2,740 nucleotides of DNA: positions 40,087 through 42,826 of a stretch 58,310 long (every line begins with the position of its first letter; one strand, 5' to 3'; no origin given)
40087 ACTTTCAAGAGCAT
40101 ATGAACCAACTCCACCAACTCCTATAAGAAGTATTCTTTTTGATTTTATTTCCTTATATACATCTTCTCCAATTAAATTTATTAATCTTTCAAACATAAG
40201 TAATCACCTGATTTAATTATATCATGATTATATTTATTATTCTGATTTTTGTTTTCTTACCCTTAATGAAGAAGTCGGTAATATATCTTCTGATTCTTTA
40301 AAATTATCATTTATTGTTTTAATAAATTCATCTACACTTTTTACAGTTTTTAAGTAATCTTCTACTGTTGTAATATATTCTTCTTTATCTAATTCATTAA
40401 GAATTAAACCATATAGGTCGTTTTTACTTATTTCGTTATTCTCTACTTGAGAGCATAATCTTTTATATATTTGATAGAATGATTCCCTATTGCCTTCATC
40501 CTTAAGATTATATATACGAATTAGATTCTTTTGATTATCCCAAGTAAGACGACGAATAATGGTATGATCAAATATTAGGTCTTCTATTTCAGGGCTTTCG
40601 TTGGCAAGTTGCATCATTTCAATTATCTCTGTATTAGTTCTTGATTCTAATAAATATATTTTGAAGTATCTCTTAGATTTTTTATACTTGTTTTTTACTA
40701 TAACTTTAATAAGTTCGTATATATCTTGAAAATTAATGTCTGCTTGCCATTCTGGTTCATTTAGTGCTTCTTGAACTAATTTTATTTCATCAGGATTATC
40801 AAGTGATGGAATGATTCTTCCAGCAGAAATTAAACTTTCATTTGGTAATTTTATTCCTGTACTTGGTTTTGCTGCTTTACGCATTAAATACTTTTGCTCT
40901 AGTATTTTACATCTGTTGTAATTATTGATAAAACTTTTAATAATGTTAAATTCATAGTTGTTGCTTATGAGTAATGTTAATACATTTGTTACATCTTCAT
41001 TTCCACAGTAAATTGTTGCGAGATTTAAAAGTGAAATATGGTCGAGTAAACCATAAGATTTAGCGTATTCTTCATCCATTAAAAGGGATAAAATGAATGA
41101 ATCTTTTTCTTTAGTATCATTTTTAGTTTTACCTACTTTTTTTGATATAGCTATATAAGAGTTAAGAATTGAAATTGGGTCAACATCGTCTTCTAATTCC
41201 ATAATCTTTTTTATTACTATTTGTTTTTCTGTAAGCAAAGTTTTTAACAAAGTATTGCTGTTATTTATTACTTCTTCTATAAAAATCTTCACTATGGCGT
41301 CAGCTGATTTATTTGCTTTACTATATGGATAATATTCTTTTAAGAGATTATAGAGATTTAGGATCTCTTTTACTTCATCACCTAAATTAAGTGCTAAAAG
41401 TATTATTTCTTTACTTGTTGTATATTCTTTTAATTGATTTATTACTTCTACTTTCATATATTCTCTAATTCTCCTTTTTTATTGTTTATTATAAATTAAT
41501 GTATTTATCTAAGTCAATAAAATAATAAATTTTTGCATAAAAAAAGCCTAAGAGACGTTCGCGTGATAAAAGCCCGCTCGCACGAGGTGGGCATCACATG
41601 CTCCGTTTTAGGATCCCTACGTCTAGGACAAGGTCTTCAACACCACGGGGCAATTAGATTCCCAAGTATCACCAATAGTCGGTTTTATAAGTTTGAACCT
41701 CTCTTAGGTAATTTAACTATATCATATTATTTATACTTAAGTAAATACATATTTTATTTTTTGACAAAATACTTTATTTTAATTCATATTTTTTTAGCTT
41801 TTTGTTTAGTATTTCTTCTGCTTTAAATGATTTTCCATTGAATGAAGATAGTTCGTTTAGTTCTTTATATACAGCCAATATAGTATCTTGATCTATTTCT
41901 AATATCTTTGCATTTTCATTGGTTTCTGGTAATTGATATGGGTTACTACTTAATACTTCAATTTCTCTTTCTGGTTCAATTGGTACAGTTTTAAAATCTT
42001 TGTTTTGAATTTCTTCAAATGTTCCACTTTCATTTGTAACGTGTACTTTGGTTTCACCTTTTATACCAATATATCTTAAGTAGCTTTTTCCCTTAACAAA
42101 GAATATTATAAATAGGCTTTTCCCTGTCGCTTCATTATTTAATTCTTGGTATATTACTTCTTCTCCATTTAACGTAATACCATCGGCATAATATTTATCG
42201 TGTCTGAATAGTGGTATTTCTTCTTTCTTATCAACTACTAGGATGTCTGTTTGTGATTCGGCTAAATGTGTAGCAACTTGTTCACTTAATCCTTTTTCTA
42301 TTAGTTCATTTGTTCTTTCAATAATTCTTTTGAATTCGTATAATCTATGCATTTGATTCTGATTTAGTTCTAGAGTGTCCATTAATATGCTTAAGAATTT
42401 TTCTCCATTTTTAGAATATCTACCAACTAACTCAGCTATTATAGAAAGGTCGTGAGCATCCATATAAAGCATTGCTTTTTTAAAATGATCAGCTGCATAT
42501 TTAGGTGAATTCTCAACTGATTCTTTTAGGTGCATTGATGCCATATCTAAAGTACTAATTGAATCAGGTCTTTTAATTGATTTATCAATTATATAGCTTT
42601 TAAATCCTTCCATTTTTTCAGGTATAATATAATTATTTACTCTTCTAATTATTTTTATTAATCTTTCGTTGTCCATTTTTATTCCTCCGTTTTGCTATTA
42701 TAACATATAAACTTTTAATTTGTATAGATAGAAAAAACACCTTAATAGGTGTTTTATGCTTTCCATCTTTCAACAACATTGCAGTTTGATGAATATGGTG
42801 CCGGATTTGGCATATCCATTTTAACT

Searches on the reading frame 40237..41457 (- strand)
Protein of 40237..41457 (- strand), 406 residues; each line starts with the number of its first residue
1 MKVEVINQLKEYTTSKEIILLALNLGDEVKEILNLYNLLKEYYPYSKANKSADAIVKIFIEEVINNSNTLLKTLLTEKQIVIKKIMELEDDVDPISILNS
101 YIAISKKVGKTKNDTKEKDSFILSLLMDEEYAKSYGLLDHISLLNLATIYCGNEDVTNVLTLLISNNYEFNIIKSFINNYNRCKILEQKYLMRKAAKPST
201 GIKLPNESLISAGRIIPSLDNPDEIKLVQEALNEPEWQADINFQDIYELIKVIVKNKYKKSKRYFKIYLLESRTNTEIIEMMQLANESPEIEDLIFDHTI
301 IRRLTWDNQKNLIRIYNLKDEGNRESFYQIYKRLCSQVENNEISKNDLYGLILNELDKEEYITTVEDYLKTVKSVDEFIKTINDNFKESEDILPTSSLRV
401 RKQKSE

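Call 8: search_protein_families(library=pfam, proteins=[window:40237-41457:-], max_evalue=0.01)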
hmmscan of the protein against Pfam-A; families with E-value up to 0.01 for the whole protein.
window:40237-41457:- (406 aa): 0 families

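Call 11: search_protein_families(library=padloc, proteins=[window:40237-41457:-], max_evalue=0.01)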
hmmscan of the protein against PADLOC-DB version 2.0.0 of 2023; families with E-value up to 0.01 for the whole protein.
window:40237-41457:- (406 aa): 0 families

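Call 12: search_protein_families(library=ncbifam, proteins=[window:40237-41457:-], max_evalue=0.01)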
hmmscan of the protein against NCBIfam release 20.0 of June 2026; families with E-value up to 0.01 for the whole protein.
window:40237-41457:- (406 aa): 0 families

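Call 21: find_homologous_proteins(query=window:40237-41457:-)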
Query window:40237-41457:- (406 aa): 3 proteins with E <= 0.001 among 8000 candidates.
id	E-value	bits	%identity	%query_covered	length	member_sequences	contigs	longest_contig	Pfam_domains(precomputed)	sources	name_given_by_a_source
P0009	4.9e-242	821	96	100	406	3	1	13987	-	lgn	-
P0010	1.2e-205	701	82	100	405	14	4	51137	-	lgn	-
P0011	2.6e-204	697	81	100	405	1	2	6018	-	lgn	-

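Call 39: find_encoding_contigs(protein=P0010, flank=6000, max_places=3)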
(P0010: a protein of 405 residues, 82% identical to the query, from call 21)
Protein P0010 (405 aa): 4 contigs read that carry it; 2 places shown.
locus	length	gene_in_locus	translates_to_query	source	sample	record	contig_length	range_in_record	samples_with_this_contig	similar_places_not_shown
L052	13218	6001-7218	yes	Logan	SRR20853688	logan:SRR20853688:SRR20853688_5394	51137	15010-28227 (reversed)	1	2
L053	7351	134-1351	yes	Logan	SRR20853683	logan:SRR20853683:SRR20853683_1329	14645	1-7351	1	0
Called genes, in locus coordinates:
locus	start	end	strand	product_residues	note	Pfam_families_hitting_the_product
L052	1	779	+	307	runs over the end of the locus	-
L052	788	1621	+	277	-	-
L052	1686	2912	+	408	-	PF02885:Glycos_trans_3N, PF00591:Glycos_transf_3, PF07831:PYNP_C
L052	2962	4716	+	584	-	PF01935:DUF87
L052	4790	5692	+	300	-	-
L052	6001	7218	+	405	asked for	-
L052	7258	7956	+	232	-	PF00899:ThiF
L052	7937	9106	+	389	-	-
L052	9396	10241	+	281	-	PF03193:RsgA_GTPase, PF00009:GTP_EFTU (faint), PF10662:PduV-EutP (faint), PF00071:Ras (faint), PF01926:MMR_HSR1, PF02421:FeoB_N (weak)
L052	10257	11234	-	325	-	PF01210:NAD_Gly3P_dh_N, PF03807:F420_oxidored (weak), PF07479:NAD_Gly3P_dh_C, PF20618:GPD_NAD_C_bact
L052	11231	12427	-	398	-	PF05496:RuvB_N, PF13177:DNA_pol3_delta2 (faint), PF00004:AAA, PF16193:AAA_assoc_2, PF12002:MgsA_C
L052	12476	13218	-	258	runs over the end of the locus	-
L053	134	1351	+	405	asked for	-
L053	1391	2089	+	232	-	PF00899:ThiF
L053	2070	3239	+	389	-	-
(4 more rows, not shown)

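Call 62: search_solved_structures(query=A4, max_evalue=1)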
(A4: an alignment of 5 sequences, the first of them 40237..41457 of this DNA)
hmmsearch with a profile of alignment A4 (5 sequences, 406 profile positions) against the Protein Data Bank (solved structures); distinct sequences matched with E-value up to 1: 0.

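Call 64: predict_structure(alignment_id=A4)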
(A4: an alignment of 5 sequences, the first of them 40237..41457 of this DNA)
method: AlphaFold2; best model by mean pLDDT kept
length: 406 residues; sequences in the alignment: 5
mean_pLDDT: 62.2   pTM: 0.40
mean pLDDT of the five models: 62.2, 56.0, 54.9, 52.3, 50.5
residues with pLDDT >= 90: 6; 70-90: 134; 50-70: 165; < 50: 101
segments of 3 or more residues with pLDDT < 50: 88-92, 132-134, 152-158, 165-172, 179-210, 362-372, 385-406
pLDDT, mean of each block of 10 residues (from residue 1): 77 83 78 74 59 73 61 52 51 58 63 55 58 51 57 48 48 48 38 39 44 56 66 54 66 65 58 78 83 84 86 85 87 89 86 79 45 54 46 29 28
secondary structure, 60 per line:
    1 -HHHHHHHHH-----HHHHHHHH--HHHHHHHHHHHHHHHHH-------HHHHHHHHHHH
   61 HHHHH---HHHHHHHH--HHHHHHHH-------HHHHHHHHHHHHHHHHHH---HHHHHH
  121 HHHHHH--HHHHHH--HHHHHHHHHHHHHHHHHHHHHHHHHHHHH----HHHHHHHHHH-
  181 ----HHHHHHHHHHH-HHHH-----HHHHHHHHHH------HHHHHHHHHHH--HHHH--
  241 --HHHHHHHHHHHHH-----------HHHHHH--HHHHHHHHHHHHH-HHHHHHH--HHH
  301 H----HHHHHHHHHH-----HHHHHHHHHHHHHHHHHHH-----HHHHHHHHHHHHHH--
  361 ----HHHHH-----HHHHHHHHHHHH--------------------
elements in order: H2-10 H16-23 H26-42 H50-65 H69-76 H79-86 H94-111 H115-126 H129-134 H137-165 H170-179 H185-195 H197-200 H206-215 H222-232 H235-238 H243-255 H267-272 H275-287 H289-295 H298-301 H306-315 H321-339 H345-358 H365-369 H375-386

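Call 68: fold_search(model_id=the predicted structure, library=pdb)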
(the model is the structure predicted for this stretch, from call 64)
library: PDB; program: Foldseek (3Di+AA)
matches with E <= 10: 76; with E <= 0.001: 0
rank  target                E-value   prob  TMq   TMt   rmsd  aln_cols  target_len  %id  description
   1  8glt_0                1.1e-01  0.57  0.17  0.19  22.9       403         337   12  Backbone model of de novo-designed chlorophyll-binding nanocage O32-15 (released 2024-03-27)
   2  7upp_B                2.1e-01  0.51  0.18  0.20  19.9       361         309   10  Crystal structure of designed heterotrimeric assembly DHT03_2arm_A21/B21/C long (released 2022-12-14)
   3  7upp_A                6.7e-01  0.47  0.23  0.27  15.5       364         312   14  Crystal structure of designed heterotrimeric assembly DHT03_2arm_A21/B21/C long (released 2022-12-14)
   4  4osm_B                1.1e+00  0.20  0.19  0.17  23.6       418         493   10  Crystal structure of the S505H mutant of TAL effector dHax3 (released 2014-05-28)
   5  9ld0_A                1.2e+00  0.16  0.18  0.12  23.6       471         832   11  Inactivate TOD6 with CC DNA substrate (released 2025-11-19)
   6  8a7u_A                1.3e+00  0.06  0.11  0.12  24.8       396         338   12  PcIDS1_F315D in complex with Mg2+ and GPP (released 2023-05-31)
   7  6h2x                  1.4e+00  0.03  0.07  0.08  62.8       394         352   11  MukB coiled-coil elbow from E. coli (released 2019-03-06)
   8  7w37_V                1.7e+00  0.11  0.16  0.15  25.1       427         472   11  Structure of USP14-bound human 26S proteasome in state EA1_UBL (released 2022-05-04)
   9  4oss_B                1.8e+00  0.12  0.16  0.14  24.1       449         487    9  Crystal structure of the S505Q mutant of TAL effector dHax3 (released 2014-05-28)
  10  6lew_A                1.8e+00  0.13  0.17  0.16  21.9       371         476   11  RVD HA specifically contacts 5mC through van der Waals interactions (released 2020-12-02)
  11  8a78_A                1.8e+00  0.06  0.11  0.14  25.1       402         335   12  PcIDS1_F315A in complex with Mg2+/Mn2+ and GPP (released 2023-05-31)
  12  8a7a_A                1.8e+00  0.04  0.11  0.12  24.8       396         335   12  PcIDS1 in complex with Mg2+ and 3-Br-GPP (released 2023-05-31)
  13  4osq_B                1.9e+00  0.13  0.19  0.17  23.7       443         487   10  Crystal structure of the S505R mutant of TAL effector dHax3 (released 2014-05-28)
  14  4ost_B                2.2e+00  0.10  0.17  0.15  24.6       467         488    8  Crystal structure of the S505C mutant of TAL effector dHax3 (released 2014-05-28)
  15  7udm_B                2.2e+00  0.03  0.08  0.10  30.0       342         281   12  Crystal structure of designed helical repeat protein RPB_PLP1_R6 in alternative conformation 1 (with peptide) (released 2023-03-22)
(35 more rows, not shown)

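Call 74: search_protein_families(library=phrogs, proteins=[window:40237-41457:-], max_evalue=0.01)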
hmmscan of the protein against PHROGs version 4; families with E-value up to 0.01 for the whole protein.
window:40237-41457:- (406 aa): 0 families

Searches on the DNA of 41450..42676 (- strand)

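Call 6: search_rna_families(source=window, start=41450, end=41800, threshold=evalue, max_evalue=10, show_alignments=3)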
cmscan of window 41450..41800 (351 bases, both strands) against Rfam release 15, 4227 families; matches with E-value up to 10: 4.
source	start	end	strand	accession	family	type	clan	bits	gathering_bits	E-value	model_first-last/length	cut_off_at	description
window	41541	41713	-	RF00013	6S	Gene;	-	39.2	46.4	1.1e-06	1-187/187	no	6S / SsrS RNA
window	41533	41780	+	RF02515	AfaR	Gene; sRNA;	-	17.1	100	0.96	1-234/234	no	AfaR small RNA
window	41523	41595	-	RF02181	ST7-AS2_1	Gene; lncRNA;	-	13.3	80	2.7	1-72/72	no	ST7 antisense RNA 2 conserved region 1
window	41495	41661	+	RF00064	HgcG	Gene; snRNA; snoRNA; HACA-box;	-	7.3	77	8.7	1-276/276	no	HgcG RNA (Pab40)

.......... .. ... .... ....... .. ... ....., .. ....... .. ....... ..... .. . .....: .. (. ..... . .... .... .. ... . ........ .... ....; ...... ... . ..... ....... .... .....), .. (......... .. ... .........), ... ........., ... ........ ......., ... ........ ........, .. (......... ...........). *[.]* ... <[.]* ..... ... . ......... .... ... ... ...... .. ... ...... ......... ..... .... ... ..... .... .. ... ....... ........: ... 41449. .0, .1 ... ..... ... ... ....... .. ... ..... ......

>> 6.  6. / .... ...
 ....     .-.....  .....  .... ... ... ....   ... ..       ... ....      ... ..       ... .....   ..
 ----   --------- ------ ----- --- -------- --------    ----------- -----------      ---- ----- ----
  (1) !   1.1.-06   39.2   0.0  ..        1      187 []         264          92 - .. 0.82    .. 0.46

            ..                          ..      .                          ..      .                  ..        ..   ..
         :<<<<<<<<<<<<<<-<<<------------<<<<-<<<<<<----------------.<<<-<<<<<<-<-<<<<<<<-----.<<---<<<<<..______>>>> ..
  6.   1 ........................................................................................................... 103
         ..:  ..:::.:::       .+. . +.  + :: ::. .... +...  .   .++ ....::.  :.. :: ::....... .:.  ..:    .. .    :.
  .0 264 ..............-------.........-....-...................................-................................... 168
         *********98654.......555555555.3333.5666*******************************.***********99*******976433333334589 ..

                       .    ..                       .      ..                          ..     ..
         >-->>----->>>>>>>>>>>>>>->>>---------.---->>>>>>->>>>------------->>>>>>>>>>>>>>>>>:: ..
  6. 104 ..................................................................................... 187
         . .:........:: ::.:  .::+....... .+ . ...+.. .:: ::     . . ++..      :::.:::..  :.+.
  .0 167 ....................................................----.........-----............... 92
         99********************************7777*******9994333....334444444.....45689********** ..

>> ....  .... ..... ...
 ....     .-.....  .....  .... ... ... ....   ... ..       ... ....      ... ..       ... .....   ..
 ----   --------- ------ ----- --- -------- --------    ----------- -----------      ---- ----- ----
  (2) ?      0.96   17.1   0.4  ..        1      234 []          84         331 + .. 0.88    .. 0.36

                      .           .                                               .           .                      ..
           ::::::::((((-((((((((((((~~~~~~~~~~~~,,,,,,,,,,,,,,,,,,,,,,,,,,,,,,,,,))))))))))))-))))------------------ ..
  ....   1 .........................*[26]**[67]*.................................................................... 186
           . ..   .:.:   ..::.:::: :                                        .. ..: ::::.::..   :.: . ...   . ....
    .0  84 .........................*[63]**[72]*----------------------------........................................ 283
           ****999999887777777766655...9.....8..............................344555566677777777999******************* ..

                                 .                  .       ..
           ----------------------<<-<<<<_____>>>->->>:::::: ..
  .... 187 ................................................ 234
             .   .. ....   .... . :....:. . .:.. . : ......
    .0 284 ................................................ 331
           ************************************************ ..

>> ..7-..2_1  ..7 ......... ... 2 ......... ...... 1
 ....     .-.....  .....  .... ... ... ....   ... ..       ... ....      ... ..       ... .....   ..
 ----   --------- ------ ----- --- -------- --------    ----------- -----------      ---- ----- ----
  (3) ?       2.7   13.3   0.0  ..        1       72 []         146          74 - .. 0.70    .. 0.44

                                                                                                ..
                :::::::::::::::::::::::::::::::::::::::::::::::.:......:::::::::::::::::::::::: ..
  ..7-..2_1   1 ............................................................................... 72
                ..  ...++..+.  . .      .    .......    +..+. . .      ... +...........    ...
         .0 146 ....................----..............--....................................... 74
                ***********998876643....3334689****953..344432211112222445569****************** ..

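Call 19: search_rna_families(sources=[L001, L004, L007], threshold=evalue, max_evalue=0.01)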
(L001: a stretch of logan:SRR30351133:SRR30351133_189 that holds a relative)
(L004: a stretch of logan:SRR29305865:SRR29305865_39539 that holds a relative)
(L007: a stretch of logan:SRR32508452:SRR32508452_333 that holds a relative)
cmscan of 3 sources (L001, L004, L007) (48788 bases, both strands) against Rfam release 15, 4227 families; matches with E-value up to 0.01: 3.
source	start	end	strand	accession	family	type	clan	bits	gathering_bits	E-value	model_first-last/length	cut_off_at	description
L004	10937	11108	+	RF00013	6S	Gene;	-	49.8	46.4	4.4e-07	1-187/187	no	6S / SsrS RNA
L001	10965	11136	+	RF00013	6S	Gene;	-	47.4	46.4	1.6e-06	1-187/187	no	6S / SsrS RNA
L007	6869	7009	+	RF00013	6S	Gene;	-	32.4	46.4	0.0063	1-147/187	3'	6S / SsrS RNA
